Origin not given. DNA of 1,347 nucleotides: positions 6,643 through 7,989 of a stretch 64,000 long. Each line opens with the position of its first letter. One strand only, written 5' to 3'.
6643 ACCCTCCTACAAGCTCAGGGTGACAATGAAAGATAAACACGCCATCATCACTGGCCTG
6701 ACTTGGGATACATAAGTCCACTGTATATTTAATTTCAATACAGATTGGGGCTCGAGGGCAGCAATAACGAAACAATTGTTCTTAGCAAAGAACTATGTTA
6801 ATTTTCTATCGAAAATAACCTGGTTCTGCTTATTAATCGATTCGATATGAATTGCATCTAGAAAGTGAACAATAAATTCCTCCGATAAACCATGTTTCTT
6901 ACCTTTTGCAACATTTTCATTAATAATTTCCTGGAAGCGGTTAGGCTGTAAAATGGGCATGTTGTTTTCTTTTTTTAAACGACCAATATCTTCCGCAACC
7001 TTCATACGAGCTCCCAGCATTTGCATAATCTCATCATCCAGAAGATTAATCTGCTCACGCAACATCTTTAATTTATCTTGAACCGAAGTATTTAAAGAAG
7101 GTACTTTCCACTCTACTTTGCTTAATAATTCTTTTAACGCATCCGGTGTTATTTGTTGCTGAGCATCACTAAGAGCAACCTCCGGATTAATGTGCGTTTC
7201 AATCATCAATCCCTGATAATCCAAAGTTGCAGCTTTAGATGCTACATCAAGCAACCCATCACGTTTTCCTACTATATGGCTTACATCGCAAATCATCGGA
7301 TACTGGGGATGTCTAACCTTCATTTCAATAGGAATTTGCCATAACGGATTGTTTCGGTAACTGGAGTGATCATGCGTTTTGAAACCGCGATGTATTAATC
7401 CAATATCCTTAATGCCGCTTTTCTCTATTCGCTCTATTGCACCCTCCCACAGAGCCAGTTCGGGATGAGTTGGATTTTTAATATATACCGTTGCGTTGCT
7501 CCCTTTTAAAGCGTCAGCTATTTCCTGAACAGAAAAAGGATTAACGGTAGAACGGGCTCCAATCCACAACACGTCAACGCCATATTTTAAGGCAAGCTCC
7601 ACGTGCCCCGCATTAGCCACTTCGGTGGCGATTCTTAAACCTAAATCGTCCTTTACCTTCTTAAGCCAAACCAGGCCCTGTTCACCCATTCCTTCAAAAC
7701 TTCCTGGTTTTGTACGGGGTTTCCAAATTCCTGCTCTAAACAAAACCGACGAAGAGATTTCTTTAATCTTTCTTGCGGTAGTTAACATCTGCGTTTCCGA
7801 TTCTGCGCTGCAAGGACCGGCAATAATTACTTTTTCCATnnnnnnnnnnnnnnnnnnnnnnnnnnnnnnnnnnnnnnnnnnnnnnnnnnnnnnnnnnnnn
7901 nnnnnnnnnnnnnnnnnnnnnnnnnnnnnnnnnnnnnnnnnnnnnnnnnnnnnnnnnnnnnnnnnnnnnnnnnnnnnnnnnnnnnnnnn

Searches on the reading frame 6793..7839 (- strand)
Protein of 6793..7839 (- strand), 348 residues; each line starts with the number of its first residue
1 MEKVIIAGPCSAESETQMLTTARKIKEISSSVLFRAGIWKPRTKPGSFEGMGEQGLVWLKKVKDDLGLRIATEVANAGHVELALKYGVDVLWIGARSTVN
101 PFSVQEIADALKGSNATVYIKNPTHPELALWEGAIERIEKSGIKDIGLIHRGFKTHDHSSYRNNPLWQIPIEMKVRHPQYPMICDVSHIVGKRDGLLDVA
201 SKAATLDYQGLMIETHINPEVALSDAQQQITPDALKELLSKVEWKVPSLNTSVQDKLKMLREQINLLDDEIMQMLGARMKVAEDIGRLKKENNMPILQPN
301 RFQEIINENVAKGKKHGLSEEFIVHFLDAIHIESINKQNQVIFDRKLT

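Call 13: find_related_loci(query=window:6796-7839:-, collection=genome_contigs, flank=6000)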
Query window:6796-7839:- (348 aa) in genome_contigs; peptide patterns used: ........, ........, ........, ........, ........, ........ (x = any residue, [..] = any of these).
166 stretches matched a pattern; 85 encode a relative of the query (tblastn E <= 1e-3); the best 80 are kept; 80 distinct loci.
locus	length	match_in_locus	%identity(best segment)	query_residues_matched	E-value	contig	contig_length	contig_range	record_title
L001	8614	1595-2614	57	4-342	1e-129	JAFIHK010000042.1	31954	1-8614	MAG: Bacteroidales bacterium isolate HJP_bin42 k141_56341, whole genome shotgun sequence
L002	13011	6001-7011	57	4-339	2e-128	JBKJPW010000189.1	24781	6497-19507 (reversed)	MAG: Bacteroidia bacterium isolate ant_bin.475 k117_5389689, whole genome shotgun sequence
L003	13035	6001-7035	56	4-347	9e-128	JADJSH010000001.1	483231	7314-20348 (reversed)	MAG: Bacteroidetes bacterium isolate Hade_18-Q3-R52-61_BATAC.713 tig00003494-10-4821700, whole genome shotgun sequence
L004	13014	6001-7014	56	2-338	6e-128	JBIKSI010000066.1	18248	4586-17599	MAG: Crocinitomicaceae bacterium isolate ME2015-06-27_3300042558_group6_bin163 Rohwer_bin806_scaffold_1688_c1, whole gen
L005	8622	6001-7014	56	2-338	2e-127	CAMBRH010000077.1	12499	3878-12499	MAG: Chitinophaga pinensis isolate MiH-16apr19-121 genome assembly, contig: MiH-16apr19-C10348, whole genome shotgun seq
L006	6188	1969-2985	57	4-341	4e-127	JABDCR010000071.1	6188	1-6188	MAG: Bacteroidetes bacterium isolate BWMinHeated_Nextera92_MAG1 3300020830.a:Ga0207160_1104, whole genome shotgun sequen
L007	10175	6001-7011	57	4-339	1e-126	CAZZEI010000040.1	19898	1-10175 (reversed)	MAG TPA_asm: uncultured Flavobacteriaceae bacterium isolate binchicken_co186_310 genome assembly, contig: NODE_3239_leng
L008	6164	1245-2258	56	2-338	8e-126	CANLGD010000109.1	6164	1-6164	MAG: Flavobacteriia bacterium isolate ZE-15may19-211 genome assembly, contig: ZE-15May19-c28694, whole genome shotgun se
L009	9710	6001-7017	55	4-341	1e-124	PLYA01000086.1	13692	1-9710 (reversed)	MAG: Bacteroidetes bacterium isolate palsa_968 73.20120700_P3D.322_contig_644837, whole genome shotgun sequence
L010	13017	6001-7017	54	4-341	6e-124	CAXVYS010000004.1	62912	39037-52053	MAG: Bacteroidia bacterium isolate 6e587fb1-28cf-479a-b2ce-4acc679b3bb4 genome assembly, contig: contig_4, whole genome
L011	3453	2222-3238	56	4-341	2e-127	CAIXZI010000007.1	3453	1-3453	MAG: uncultured Bacteroidetes bacterium isolate VK_bin-2399 genome assembly, contig: bin-2399:007/716, whole genome shot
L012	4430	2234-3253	55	2-340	5e-125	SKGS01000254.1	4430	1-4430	MAG: Lishizhenia sp. isolate CSBr16_161 CSBr16-34610, whole genome shotgun sequence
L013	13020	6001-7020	54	2-340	6e-125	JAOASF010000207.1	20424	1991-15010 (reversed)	MAG: Crocinitomicaceae bacterium isolate McLGI.31 contig_56464, whole genome shotgun sequence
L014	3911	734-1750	54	4-341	5e-126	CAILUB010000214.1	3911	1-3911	MAG: uncultured Cytophagaceae bacterium isolate Loclat_bin-09794 genome assembly, contig: bin-09794:214/369, whole genom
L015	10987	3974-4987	54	4-341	3e-123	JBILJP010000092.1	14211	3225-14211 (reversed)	MAG: Fluviicola sp. isolate ME2017-06-17_3300042311_group7_bin136 Rohwer_bin675_scaffold_2351_c1, whole genome shotgun s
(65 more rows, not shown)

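Call 15: find_encoding_contigs(protein=window:6793-7839:-, flank=4000, max_places=10)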
Protein window:6793-7839:- (348 aa): 19 contigs read that carry it; 10 places shown.
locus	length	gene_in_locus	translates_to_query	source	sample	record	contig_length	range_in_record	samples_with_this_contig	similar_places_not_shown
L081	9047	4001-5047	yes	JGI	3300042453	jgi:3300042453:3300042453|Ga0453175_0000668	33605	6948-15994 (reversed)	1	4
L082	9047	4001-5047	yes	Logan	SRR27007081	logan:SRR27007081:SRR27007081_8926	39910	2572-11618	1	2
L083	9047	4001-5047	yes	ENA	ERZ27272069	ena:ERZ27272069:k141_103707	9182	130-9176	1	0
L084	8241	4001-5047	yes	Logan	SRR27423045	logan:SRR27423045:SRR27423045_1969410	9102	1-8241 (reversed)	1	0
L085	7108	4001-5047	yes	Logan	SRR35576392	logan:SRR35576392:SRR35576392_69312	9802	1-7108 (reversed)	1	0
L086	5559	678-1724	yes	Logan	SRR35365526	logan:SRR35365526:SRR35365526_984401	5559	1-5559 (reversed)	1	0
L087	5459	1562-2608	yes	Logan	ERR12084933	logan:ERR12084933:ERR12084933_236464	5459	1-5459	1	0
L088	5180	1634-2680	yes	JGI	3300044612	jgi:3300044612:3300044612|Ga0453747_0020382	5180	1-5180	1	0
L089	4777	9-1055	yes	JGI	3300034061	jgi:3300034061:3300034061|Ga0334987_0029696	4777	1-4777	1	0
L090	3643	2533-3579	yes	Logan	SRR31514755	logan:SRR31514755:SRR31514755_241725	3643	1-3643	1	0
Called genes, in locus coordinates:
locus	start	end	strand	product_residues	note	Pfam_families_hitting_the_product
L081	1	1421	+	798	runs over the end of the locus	PF00932:LTD, PF07495:Y_Y_Y (faint), PF13573:SprB, PF00801:PKD (weak), PF18911:PKD_4 (weak), PF13585:CHU_C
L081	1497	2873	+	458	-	-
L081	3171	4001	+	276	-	PF00800:PDT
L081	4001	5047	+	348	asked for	PF00793:DAHP_synth_1, PF01817:CM_2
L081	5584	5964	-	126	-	PF01479:S4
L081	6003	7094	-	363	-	PF16940:Tic110 (faint)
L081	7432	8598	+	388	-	PF00085:Thioredoxin, PF03190:Thioredox_DsbH, PF13899:Thioredoxin_7, PF13098:Thioredoxin_2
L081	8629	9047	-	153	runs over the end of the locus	-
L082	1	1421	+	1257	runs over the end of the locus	PF00932:LTD, PF13573:SprB, PF00801:PKD (weak), PF18911:PKD_4 (weak), PF13585:CHU_C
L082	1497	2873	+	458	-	-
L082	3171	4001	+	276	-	PF00800:PDT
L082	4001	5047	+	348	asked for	PF00793:DAHP_synth_1, PF01817:CM_2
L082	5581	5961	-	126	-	PF01479:S4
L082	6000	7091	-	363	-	PF16940:Tic110 (weak)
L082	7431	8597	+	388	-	PF00085:Thioredoxin, PF03190:Thioredox_DsbH, PF13899:Thioredoxin_7, PF13098:Thioredoxin_2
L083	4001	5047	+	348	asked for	PF00793:DAHP_synth_1, PF01817:CM_2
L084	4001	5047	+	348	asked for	PF00793:DAHP_synth_1, PF01817:CM_2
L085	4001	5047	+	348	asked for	PF00793:DAHP_synth_1, PF01817:CM_2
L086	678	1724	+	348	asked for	PF00793:DAHP_synth_1, PF01817:CM_2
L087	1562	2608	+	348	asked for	PF00793:DAHP_synth_1, PF01817:CM_2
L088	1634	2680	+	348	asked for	PF00793:DAHP_synth_1, PF01817:CM_2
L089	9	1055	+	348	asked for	PF00793:DAHP_synth_1, PF01817:CM_2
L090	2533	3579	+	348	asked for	PF00793:DAHP_synth_1, PF01817:CM_2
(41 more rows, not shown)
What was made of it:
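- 6793..7839 (-): Flanking gene: bifunctional DAHP synthase / chorismate mutase, 348 aa. Pfam PF00793 and PF01817 in call 15.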

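Call 26: find_homologous_proteins(query=window:6796-7839:-, max_evalue=1e-60)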
Query window:6796-7839:- (348 aa): 7984 proteins with E <= 1e-60 among 8000 candidates; the best 120 are listed.
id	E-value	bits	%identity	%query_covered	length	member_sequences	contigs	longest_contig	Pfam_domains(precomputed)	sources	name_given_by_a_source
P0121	5.1e-229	777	100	100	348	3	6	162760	PF00793.27,PF01817.27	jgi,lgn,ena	jgi:chorismate mutase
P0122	1.1e-196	671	85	99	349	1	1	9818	PF00793.27,PF01817.27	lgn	-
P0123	9.4e-168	576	100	74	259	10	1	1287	PF00793.27,PF01817.27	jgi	-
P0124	1.4e-160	552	-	-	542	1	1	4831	PF00793.27,PF01817.27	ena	-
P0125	2.3e-138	479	62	98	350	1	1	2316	PF00793.27,PF01817.27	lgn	-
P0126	9.8e-138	477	62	98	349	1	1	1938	PF00793.27,PF01817.27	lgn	-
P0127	1.3e-134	467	62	97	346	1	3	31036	PF00793.27,PF01817.27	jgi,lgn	-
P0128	1.3e-134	467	60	98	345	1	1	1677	PF00793.27,PF01817.27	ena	-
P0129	1.8e-134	466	59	98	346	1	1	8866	PF00793.27,PF01817.27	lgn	-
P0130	5.2e-134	465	58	98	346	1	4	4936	PF00793.27,PF01817.27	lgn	-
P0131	7.7e-134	464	58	98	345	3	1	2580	PF00793.27,PF01817.27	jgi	jgi:chorismate mutase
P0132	1.7e-133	463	60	99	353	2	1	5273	PF00793.27,PF01817.27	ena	-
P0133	6.0e-133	461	58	98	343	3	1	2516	PF00793.27,PF01817.27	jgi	jgi:chorismate mutase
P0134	5.4e-127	442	59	98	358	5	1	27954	PF00793.27,PF01817.27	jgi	jgi:chorismate mutase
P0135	6.9e-127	441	59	97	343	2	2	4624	PF00793.27,PF01817.27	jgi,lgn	jgi:chorismate mutase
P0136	8.7e-126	438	59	98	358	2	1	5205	PF00793.27,PF01817.27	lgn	-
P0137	3.5e-125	436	58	97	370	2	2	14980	PF00793.27,PF01817.27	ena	-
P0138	1.6e-124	433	55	98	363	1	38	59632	PF00793.27,PF01817.27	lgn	-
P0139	2.8e-124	433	56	97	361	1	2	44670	PF00793.27,PF01817.27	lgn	-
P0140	5.6e-124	432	57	97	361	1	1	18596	PF00793.27,PF01817.27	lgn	-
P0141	7.1e-124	431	57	97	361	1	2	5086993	PF00793.27,PF01817.27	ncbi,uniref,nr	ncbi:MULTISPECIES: chorismate mutase [Hymenobacter]|uniref:chorismate mutase n=1 Tax=Hymenobacter je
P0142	1.1e-123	431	56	99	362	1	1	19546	PF00793.27,PF01817.27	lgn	-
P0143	2.3e-123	430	56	99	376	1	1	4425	PF00793.27,PF01817.27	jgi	jgi:chorismate mutase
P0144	2.4e-123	430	57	98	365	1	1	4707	PF00793.27,PF01817.27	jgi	jgi:chorismate mutase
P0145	2.6e-123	429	56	98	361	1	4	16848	PF00793.27,PF01817.27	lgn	-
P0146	3.2e-123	429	56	97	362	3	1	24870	PF00793.27,PF01817.27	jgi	jgi:chorismate mutase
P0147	5.0e-123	428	57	97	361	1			PF00793.27,PF01817.27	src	-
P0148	6.5e-123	428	56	98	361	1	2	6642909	PF00793.27,PF01817.27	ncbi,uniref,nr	ncbi:chorismate mutase [Chitinophaga cymbidii]|uniref:chorismate mutase n=1 Tax=Chitinophaga cymbidi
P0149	6.9e-123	428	55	97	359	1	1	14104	PF00793.27,PF01817.27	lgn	-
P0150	6.9e-123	428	57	97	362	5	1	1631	PF00793.27,PF01817.27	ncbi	-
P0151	1.7e-122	427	58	97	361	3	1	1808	PF00793.27,PF01817.27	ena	-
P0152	2.0e-122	427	56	99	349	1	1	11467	PF00793.27,PF01817.27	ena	-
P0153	2.0e-122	426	56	97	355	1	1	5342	PF00793.27,PF01817.27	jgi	jgi:chorismate mutase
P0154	2.3e-122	426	58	97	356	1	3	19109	PF00793.27,PF01817.27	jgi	jgi:chorismate mutase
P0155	3.5e-122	426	56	97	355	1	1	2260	PF00793.27,PF01817.27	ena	-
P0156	3.6e-122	426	56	97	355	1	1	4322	PF00793.27,PF01817.27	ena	-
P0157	3.7e-122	426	56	97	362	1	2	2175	PF00793.27,PF01817.27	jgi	-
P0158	4.2e-122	425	57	98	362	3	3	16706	PF00793.27,PF01817.27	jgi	jgi:chorismate mutase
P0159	4.6e-122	425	57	97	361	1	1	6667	PF00793.27,PF01817.27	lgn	-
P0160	5.0e-122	425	56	97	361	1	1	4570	PF00793.27,PF01817.27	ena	-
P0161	5.4e-122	425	54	97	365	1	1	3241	PF00793.27,PF01817.27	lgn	-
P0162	5.6e-122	425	56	97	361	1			PF00793.27,PF01817.27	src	-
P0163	5.8e-122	425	56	97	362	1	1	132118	PF00793.27,PF01817.27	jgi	jgi:chorismate mutase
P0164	6.2e-122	425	56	97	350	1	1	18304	PF00793.27,PF01817.27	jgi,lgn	jgi:chorismate mutase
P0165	6.5e-122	425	56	97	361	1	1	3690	PF00793.27,PF01817.27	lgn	-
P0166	6.6e-122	425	57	97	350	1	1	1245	PF00793.27,PF01817.27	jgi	jgi:chorismate mutase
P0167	6.7e-122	425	55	97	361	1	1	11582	PF00793.27,PF01817.27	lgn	-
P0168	6.9e-122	425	57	97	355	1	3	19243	PF00793.27,PF01817.27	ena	-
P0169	6.9e-122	425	56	99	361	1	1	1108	PF00793.27,PF01817.27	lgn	-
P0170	7.4e-122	425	56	97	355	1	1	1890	PF00793.27,PF01817.27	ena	-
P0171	7.9e-122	425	56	99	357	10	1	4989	PF00793.27,PF01817.27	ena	-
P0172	9.2e-122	424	56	97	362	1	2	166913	PF00793.27,PF01817.27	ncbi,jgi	jgi:chorismate mutase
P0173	1.1e-121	424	57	97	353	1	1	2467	PF00793.27,PF01817.27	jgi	jgi:chorismate mutase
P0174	1.3e-121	424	55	98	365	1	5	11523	PF00793.27,PF01817.27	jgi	jgi:chorismate mutase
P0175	1.3e-121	424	58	97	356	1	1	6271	PF00793.27,PF01817.27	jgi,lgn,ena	jgi:chorismate mutase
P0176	1.4e-121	424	57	97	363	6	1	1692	PF00793.27,PF01817.27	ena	-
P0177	1.4e-121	424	55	97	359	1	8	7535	PF00793.27,PF01817.27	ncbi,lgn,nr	ncbi:MAG: 3-deoxy-7-phosphoheptulonate synthase [Bacteroidetes bacterium]|nr:MAG: 3-deoxy-7-phosphoh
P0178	1.5e-121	424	56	97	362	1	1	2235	PF00793.27,PF01817.27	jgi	-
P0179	1.6e-121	424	57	98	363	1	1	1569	PF00793.27,PF01817.27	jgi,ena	-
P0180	1.6e-121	424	56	97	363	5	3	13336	PF00793.27,PF01817.27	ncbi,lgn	-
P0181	1.6e-121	424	54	98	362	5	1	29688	PF00793.27,PF01817.27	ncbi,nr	ncbi:MAG TPA: chorismate mutase [Chitinophagaceae bacterium]|nr:chorismate mutase [Chitinophagaceae 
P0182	1.8e-121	423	56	97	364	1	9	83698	PF00793.27,PF01817.27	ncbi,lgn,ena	-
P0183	1.8e-121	423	58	97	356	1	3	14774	PF00793.27,PF01817.27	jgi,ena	jgi:chorismate mutase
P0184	1.9e-121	423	56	97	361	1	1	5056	PF00793.27,PF01817.27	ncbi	-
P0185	1.9e-121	423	55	97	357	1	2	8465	PF00793.27,PF01817.27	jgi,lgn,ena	-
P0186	2.0e-121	423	57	97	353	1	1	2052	PF00793.27,PF01817.27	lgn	-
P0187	2.8e-121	423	56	97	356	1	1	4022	PF00793.27,PF01817.27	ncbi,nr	ncbi:MAG: chorismate mutase [Alistipes sp.]|nr:chorismate mutase [Alistipes sp.]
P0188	2.9e-121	423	56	98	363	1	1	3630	PF00793.27,PF01817.27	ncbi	ncbi:MAG: chorismate mutase [Flavitalea sp.]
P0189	3.1e-121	423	57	97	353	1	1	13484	PF00793.27,PF01817.27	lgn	-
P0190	3.2e-121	423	56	97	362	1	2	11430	PF00793.27,PF01817.27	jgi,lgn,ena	-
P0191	3.2e-121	423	56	97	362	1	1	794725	PF00793.27,PF01817.27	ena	-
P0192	3.4e-121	422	57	98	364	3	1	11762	PF00793.27,PF01817.27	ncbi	-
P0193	3.6e-121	422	55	99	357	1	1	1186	PF00793.27,PF01817.27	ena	-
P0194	3.6e-121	422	57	97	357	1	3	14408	PF00793.27,PF01817.27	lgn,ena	-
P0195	3.6e-121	422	56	97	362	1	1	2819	PF00793.27,PF01817.27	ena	-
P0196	3.7e-121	422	55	97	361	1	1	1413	PF00793.27,PF01817.27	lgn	-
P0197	3.8e-121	422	57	97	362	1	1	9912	PF00793.27,PF01817.27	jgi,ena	-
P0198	3.8e-121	422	56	97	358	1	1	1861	PF00793.27,PF01817.27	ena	-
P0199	3.9e-121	422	57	97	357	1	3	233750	PF00793.27,PF01817.27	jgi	jgi:chorismate mutase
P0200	4.1e-121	422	55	97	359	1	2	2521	PF00793.27,PF01817.27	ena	-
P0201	4.2e-121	422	57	98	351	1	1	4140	PF00793.27,PF01817.27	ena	-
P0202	4.2e-121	422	56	97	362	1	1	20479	PF00793.27,PF01817.27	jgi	-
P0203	4.6e-121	422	55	97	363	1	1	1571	PF00793.27,PF01817.27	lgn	-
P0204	5.0e-121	422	57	97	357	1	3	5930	PF00793.27,PF01817.27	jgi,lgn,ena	-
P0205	5.2e-121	422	58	97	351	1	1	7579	PF00793.27,PF01817.27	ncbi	-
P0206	5.2e-121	422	57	97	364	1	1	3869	PF00793.27,PF01817.27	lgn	-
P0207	5.3e-121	422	56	97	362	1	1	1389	PF00793.27,PF01817.27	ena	-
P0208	5.3e-121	422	56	97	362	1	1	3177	PF00793.27,PF01817.27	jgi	jgi:chorismate mutase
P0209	6.1e-121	422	56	98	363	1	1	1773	PF00793.27,PF01817.27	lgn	-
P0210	6.3e-121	422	57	97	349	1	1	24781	PF00793.27,PF01817.27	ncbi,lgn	-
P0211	6.3e-121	422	56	97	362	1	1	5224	PF00793.27,PF01817.27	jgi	jgi:chorismate mutase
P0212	7.0e-121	421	56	97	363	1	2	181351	PF00793.27,PF01817.27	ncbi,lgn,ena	-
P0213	7.1e-121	421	57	97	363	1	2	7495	PF00793.27,PF01817.27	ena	-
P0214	7.1e-121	421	57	97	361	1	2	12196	PF00793.27,PF01817.27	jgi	jgi:chorismate mutase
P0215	7.1e-121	421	57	98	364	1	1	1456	PF00793.27,PF01817.27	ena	-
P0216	7.2e-121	421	58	97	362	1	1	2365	PF00793.27,PF01817.27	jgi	jgi:chorismate mutase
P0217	7.8e-121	421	55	98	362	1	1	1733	PF00793.27,PF01817.27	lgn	-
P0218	8.1e-121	421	57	98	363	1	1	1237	PF00793.27,PF01817.27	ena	-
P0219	8.2e-121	421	56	97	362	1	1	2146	PF00793.27,PF01817.27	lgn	-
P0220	8.4e-121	421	56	98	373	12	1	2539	PF00793.27,PF01817.27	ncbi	-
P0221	8.8e-121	421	56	98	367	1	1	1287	PF00793.27,PF01817.27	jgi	jgi:chorismate mutase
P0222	9.2e-121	421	57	97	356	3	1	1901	PF00793.27,PF01817.27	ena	-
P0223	9.9e-121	421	55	97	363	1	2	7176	PF00793.27,PF01817.27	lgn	-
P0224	1.0e-120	421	57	97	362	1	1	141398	PF00793.27,PF01817.27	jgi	jgi:chorismate mutase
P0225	1.0e-120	421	56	97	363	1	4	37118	PF00793.27,PF01817.27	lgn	-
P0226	1.0e-120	421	56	97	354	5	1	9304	PF00793.27,PF01817.27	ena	-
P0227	1.1e-120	421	56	97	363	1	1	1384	PF00793.27,PF01817.27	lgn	-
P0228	1.1e-120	421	56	97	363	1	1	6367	PF00793.27,PF01817.27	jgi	jgi:chorismate mutase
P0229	1.1e-120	421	56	97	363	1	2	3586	PF00793.27,PF01817.27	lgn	-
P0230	1.1e-120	421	56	97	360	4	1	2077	PF00793.27,PF01817.27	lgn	-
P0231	1.2e-120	421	57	97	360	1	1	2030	PF00793.27,PF01817.27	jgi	jgi:chorismate mutase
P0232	1.2e-120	421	56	97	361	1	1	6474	PF00793.27,PF01817.27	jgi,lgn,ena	-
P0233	1.3e-120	421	56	97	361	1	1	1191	PF00793.27,PF01817.27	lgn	-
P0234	1.3e-120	421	56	99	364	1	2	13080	PF00793.27,PF01817.27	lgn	-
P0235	1.4e-120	420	56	97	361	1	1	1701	PF00793.27,PF01817.27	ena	-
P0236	1.4e-120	420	58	97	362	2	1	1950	PF00793.27,PF01817.27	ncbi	-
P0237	1.5e-120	420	56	97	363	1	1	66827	PF00793.27,PF01817.27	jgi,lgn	jgi:chorismate mutase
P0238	1.5e-120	420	56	97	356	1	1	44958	PF00793.27,PF01817.27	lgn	-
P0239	1.5e-120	420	57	97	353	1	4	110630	PF00793.27,PF01817.27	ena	-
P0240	1.6e-120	420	56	97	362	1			PF00793.27,PF01817.27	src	-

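Call 27: find_encoding_contigs(protein=P0122, flank=5000, max_places=4)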
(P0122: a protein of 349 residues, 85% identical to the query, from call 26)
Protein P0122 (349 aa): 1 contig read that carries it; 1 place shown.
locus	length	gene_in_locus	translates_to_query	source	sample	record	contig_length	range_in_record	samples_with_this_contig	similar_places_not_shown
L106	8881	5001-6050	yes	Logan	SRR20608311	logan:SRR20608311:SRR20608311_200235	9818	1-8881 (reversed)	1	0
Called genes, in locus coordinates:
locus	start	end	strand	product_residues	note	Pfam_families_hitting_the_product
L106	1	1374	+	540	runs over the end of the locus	PF13522:GATase_6, PF13537:GATase_7, PF12481:DUF3700, PF00733:Asn_synthase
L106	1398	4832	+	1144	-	PF00289:Biotin_carb_N, PF02655:ATP-grasp_3 (weak), PF02786:CPSase_L_D2, PF07478:Dala_Dala_lig_C, PF02785:Biotin_carb_C, PF00682:HMGL-like, PF02436:PYC_OADA, PF00364:Biotin_lipoyl, +3 more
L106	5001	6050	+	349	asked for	PF00793:DAHP_synth_1, PF01817:CM_2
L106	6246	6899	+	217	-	PF13181:TPR_8 (faint), PF07719:TPR_2 (faint), PF13424:TPR_12 (faint)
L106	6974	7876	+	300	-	-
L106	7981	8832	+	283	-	-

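Call 28: find_encoding_contigs(protein=P0124, flank=5000, max_places=4)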
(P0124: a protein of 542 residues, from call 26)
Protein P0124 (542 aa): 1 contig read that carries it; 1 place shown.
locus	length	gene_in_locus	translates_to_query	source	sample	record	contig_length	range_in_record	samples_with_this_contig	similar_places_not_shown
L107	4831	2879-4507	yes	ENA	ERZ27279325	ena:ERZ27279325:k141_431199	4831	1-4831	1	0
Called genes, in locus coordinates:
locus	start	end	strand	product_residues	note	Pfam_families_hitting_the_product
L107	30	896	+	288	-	PF00800:PDT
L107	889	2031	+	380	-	PF00155:Aminotran_1_2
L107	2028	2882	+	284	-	PF03446:NAD_binding_2 (faint), PF02153:PDH_N, PF20463:PDH_C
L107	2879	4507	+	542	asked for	PF00793:DAHP_synth_1, PF01817:CM_2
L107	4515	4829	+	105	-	?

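Call 29: find_encoding_contigs(protein=P0127, flank=5000, max_places=4)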
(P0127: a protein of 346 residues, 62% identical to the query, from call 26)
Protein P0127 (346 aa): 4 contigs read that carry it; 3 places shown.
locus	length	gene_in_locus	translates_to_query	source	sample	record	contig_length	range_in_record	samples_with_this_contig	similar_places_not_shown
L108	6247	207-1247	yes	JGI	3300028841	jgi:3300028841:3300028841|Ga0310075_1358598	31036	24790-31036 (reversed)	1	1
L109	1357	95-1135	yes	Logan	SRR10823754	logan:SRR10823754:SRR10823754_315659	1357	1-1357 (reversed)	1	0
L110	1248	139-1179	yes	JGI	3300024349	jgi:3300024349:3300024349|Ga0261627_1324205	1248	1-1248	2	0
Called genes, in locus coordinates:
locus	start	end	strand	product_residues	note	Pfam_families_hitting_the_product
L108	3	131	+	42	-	?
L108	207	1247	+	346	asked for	PF00793:DAHP_synth_1, PF01817:CM_2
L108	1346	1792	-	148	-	-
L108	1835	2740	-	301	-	-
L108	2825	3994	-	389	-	PF00085:Thioredoxin, PF03190:Thioredox_DsbH, PF13098:Thioredoxin_2, PF13899:Thioredoxin_7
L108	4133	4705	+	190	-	PF14378:PAP2_3 (faint), PF01569:PAP2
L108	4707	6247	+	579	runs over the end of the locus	PF00884:Sulfatase (faint), PF01663:Phosphodiest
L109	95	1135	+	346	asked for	PF00793:DAHP_synth_1, PF01817:CM_2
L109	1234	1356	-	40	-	?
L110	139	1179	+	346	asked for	PF00793:DAHP_synth_1, PF01817:CM_2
